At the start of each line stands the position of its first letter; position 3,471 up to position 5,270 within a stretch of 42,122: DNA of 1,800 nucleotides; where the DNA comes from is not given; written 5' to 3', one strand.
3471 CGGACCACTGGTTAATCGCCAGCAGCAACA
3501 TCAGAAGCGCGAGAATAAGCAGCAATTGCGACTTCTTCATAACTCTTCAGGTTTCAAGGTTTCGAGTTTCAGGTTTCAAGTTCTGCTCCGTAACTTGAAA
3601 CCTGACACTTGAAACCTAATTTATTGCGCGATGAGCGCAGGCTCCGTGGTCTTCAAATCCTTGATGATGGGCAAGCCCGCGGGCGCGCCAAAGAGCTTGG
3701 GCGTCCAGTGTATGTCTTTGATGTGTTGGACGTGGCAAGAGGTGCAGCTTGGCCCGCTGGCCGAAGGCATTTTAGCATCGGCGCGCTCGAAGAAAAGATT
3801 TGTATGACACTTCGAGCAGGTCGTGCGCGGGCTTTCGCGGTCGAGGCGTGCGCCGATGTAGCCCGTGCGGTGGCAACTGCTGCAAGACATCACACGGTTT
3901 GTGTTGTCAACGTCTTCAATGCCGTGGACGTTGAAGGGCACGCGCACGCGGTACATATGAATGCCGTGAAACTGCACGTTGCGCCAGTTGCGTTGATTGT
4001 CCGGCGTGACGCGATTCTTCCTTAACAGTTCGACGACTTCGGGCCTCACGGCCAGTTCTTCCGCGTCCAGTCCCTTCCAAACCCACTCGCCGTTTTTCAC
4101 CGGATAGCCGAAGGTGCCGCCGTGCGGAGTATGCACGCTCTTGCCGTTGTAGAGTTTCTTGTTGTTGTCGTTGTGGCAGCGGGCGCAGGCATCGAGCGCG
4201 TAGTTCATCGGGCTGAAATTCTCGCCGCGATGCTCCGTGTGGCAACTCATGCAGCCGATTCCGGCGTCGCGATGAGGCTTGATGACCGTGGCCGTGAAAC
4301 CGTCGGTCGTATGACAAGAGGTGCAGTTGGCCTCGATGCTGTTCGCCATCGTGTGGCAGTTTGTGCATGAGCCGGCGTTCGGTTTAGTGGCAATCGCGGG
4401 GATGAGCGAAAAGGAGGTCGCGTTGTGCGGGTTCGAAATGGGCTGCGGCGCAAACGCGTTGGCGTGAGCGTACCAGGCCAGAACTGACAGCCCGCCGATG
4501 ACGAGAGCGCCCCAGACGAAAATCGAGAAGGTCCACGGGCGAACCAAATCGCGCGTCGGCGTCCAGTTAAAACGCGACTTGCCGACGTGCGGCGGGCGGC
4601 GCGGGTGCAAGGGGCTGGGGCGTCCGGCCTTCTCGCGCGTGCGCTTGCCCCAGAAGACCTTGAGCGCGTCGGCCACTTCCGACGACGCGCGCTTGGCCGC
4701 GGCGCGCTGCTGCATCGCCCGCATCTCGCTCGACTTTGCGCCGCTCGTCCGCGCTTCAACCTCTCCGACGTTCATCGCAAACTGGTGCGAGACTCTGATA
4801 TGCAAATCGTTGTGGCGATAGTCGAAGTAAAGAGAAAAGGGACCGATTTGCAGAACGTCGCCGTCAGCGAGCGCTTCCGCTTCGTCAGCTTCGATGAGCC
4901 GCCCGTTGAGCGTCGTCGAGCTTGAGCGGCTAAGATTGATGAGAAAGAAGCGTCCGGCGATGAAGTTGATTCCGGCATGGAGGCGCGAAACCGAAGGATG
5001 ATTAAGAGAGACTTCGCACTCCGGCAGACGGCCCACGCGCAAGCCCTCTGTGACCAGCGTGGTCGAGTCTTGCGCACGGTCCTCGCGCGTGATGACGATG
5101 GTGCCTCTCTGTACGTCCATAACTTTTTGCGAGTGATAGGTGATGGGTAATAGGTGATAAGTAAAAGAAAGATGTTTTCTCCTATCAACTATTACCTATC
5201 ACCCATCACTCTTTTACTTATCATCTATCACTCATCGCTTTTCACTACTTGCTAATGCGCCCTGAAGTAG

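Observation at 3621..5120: FHA domain fused through one TM helix to a periplasmic heptaheme cytochrome c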

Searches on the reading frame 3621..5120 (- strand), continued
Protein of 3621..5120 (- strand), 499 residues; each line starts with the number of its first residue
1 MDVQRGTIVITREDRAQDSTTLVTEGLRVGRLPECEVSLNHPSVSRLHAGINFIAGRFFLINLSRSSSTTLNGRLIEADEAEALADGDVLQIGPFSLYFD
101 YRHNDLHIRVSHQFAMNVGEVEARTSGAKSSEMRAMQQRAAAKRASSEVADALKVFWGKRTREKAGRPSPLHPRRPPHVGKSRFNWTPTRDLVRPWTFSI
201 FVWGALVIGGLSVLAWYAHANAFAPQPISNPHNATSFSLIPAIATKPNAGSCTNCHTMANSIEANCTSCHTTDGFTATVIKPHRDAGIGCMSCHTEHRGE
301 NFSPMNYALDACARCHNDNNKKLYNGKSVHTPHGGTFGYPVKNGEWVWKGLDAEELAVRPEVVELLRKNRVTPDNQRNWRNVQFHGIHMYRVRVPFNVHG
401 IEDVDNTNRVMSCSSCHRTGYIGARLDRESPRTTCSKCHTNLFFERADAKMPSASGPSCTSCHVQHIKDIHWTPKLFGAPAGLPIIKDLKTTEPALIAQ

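Call 68: fold_search(model_id=the predicted structure, library=pdb)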
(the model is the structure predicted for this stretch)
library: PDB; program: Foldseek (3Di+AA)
matches with E <= 10: 480; with E <= 0.001: 4
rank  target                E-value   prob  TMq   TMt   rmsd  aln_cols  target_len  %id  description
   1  1r21_MODEL_1_A        3.4e-05  1.00  0.14  0.57   8.1       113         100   26  Solution Structure of human Ki67 FHA Domain (released 2003-12-30)
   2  1uht_MODEL_1_A        3.3e-04  1.00  0.15  0.53   9.7       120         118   20  Solution Structure of The FHA Domain of Arabidopsis thaliana Hypothetical Protein (released 2004-01-10)
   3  2aff_MODEL_1_A        6.0e-04  1.00  0.15  0.61   6.9       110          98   26  The solution structure of the Ki67FHA/hNIFK(226-269)3P complex (released 2005-10-25)
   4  8p5x_G                7.6e-04  1.00  0.14  0.58   5.5        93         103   29  Single particle cryo-EM structure of the complex between Corynebacterium glutamicum homohexameric 2-oxoglutarate dehyd (released 2023-08-16)
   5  2lc1_MODEL_1_A        1.2e-03  1.00  0.14  0.57   6.0        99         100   23  Rv0020c_FHA Structure (released 2011-11-02)
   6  7rj3_C                1.7e-03  1.00  0.15  0.63   5.5        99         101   25  Crystal Structure of the Forkhead Associated (FHA) Domain of the Glycogen Accumulation Regulator (GarA) from Mycobacte (released 2021-07-28)
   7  2kb3_MODEL_1_A        1.9e-03  1.00  0.15  0.44   5.8        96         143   27  NMR Structure of the phosphorylated form of OdhI, pOdhI. (released 2009-05-05)
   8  6i2p_E                2.2e-03  1.00  0.14  0.61   5.0        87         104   28  Crystal structure of the Mycobacterium tuberculosis PknB kinase domain (L33E mutant) in complex with its substrate Gar (released 2019-05-22)
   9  6i2q_B                2.5e-03  1.00  0.15  0.65   5.3        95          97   28  Crystal structure of the wild-type SucA domain of Mycobacterium smegmatis KGD (alpha-ketoglutarate decarboxylase), in  (released 2019-05-22)
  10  7rj3_B                2.5e-03  1.00  0.15  0.61   5.9       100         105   26  Crystal Structure of the Forkhead Associated (FHA) Domain of the Glycogen Accumulation Regulator (GarA) from Mycobacte (released 2021-07-28)
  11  6hbz_A                2.5e-03  1.00  0.15  0.26  10.7       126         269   17  Bdellovibrio bacteriovorus DgcB Full-length (released 2019-08-28)
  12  6i2r_B                2.8e-03  1.00  0.15  0.68   5.3        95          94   28  Crystal structure of the SucA domain of Mycobacterium smegmatis KGD (alpha-ketoglutarate decarboxylase), mutant R802A, (released 2019-05-22)
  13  4qcj                  3.5e-03  1.00  0.14  0.61   5.4        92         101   28  Crystal Structure of OdhI from Corynebacterium glutamicum (released 2014-07-02)
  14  6hc1_A                3.5e-03  1.00  0.16  0.62   5.7       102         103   20  Bdellovibrio bacteriovorus DgcB FHA in complex with phosphorylated N-terminal peptide (released 2019-08-28)
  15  3po8                  3.5e-03  1.00  0.14  0.60   5.8        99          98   23  Structural and functional analysis of phosphothreonine-dependent FHA domain interactions (released 2011-01-26)
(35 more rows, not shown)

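Call 70: find_related_loci(query=A1, collection=metagenome_contigs, flank=8000)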
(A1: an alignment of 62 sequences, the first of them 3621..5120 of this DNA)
Query A1 (499 aa) in metagenome_contigs; peptide patterns used: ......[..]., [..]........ (x = any residue, [..] = any of these).
328 stretches matched a pattern; 214 encode a relative of the query (tblastn E <= 1e-3); the best 80 are kept; 80 distinct loci.
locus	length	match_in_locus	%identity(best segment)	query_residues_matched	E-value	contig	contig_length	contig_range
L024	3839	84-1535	58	7-484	0e+0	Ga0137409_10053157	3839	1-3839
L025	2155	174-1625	58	3-482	0e+0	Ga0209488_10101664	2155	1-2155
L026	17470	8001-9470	57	7-490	0e+0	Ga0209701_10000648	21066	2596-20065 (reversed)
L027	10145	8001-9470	57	7-490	0e+0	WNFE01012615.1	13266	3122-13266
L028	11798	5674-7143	57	7-490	0e+0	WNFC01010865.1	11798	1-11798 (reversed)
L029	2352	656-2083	57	3-473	0e+0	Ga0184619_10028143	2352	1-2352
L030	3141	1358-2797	57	1-476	0e+0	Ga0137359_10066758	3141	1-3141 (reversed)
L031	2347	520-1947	57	7-476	0e+0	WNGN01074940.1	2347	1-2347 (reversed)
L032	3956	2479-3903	57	2-474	0e+0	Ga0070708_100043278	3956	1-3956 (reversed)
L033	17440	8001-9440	57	2-479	0e+0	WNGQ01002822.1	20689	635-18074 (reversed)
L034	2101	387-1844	57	3-484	0e+0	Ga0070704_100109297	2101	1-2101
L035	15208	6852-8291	57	2-479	0e+0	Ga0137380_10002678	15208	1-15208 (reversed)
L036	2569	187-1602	59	7-472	0e+0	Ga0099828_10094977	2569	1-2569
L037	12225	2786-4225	56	2-479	0e+0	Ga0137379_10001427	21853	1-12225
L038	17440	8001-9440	56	2-479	0e+0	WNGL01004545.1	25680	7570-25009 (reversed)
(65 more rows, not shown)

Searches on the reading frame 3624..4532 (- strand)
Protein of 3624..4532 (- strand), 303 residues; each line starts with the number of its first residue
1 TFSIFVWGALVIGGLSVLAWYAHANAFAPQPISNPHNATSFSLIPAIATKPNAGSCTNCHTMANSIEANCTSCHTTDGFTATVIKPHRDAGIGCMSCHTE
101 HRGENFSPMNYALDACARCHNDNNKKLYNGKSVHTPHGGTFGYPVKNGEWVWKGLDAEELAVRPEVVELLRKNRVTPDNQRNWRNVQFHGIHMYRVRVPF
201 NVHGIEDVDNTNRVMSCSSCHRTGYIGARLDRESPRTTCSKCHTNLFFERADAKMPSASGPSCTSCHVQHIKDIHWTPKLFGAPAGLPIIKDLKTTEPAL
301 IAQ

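Call 35: search_protein_families(library=pfam, proteins=[window:3624-4532:-], max_evalue=10)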
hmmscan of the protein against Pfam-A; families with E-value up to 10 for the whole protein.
window:3624-4532:- (303 aa): 9 families
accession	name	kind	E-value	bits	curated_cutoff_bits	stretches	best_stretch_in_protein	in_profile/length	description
PF14537.11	Cytochrom_c3_2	-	5.6e-10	40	25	3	87-127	2-40/79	Cytochrome c3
PF14522.11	Cytochrome_C7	-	1.1e-07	31.9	24.8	2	235-270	12-51/67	Cytochrome c7 and related cytochrome c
PF09699.15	Paired_CXXCH_1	-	2.3e-05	24.4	20.6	4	93-123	8-39/41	Doubled CXXCH motif (Paired_CXXCH_1)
PF22113.1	Mtrc-MtrF_II-IV_dom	-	0.00013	22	30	1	94-271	9-130/176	Outer membrane cytochrome MtrC/MtrF-like, domains II/IV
PF13435.11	Cytochrome_C554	-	0.0041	18.5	20.8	2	66-99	47-84/84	Cytochrome c554 and c-prime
PF16713.10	EAGR_box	-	0.16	12.1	27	1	141-154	12-25/34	Enriched in aromatic and glycine Residues box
PF00684.25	DnaJ_CXXCXGXG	-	0.55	11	32.7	1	54-75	42-63/65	DnaJ central domain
PF18509.6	MCR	-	2.7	8.1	30.4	1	53-62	17-26/30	Magnetochrome domain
PF12773.13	DZR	-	3.3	8.4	27.3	1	53-73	24-44/45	Double zinc ribbon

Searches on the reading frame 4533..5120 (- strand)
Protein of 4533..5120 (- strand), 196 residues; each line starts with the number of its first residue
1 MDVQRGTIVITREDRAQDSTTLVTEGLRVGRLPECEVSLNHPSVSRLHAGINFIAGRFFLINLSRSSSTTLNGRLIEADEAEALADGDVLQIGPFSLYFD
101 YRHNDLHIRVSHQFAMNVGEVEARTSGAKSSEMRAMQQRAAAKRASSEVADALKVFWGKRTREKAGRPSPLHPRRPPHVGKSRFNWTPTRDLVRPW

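Call 35: search_protein_families(library=pfam, proteins=[window:4533-5120:-], max_evalue=10)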
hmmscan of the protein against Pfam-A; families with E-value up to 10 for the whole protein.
window:4533-5120:- (196 aa): 3 families
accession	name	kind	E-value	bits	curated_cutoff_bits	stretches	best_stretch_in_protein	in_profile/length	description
PF00498.31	FHA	-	1.3e-14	54.8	20.7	1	28-93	2-67/67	FHA domain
PF16697.10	Yop-YscD_cpl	-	3e-08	34.3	33.2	1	20-100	12-91/94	Inner membrane component of T3SS, cytoplasmic domain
PF16911.10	PapA_C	-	0.13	12.2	30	1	42-123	70-148/203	Phthiocerol/phthiodiolone dimycocerosyl transferase C-terminus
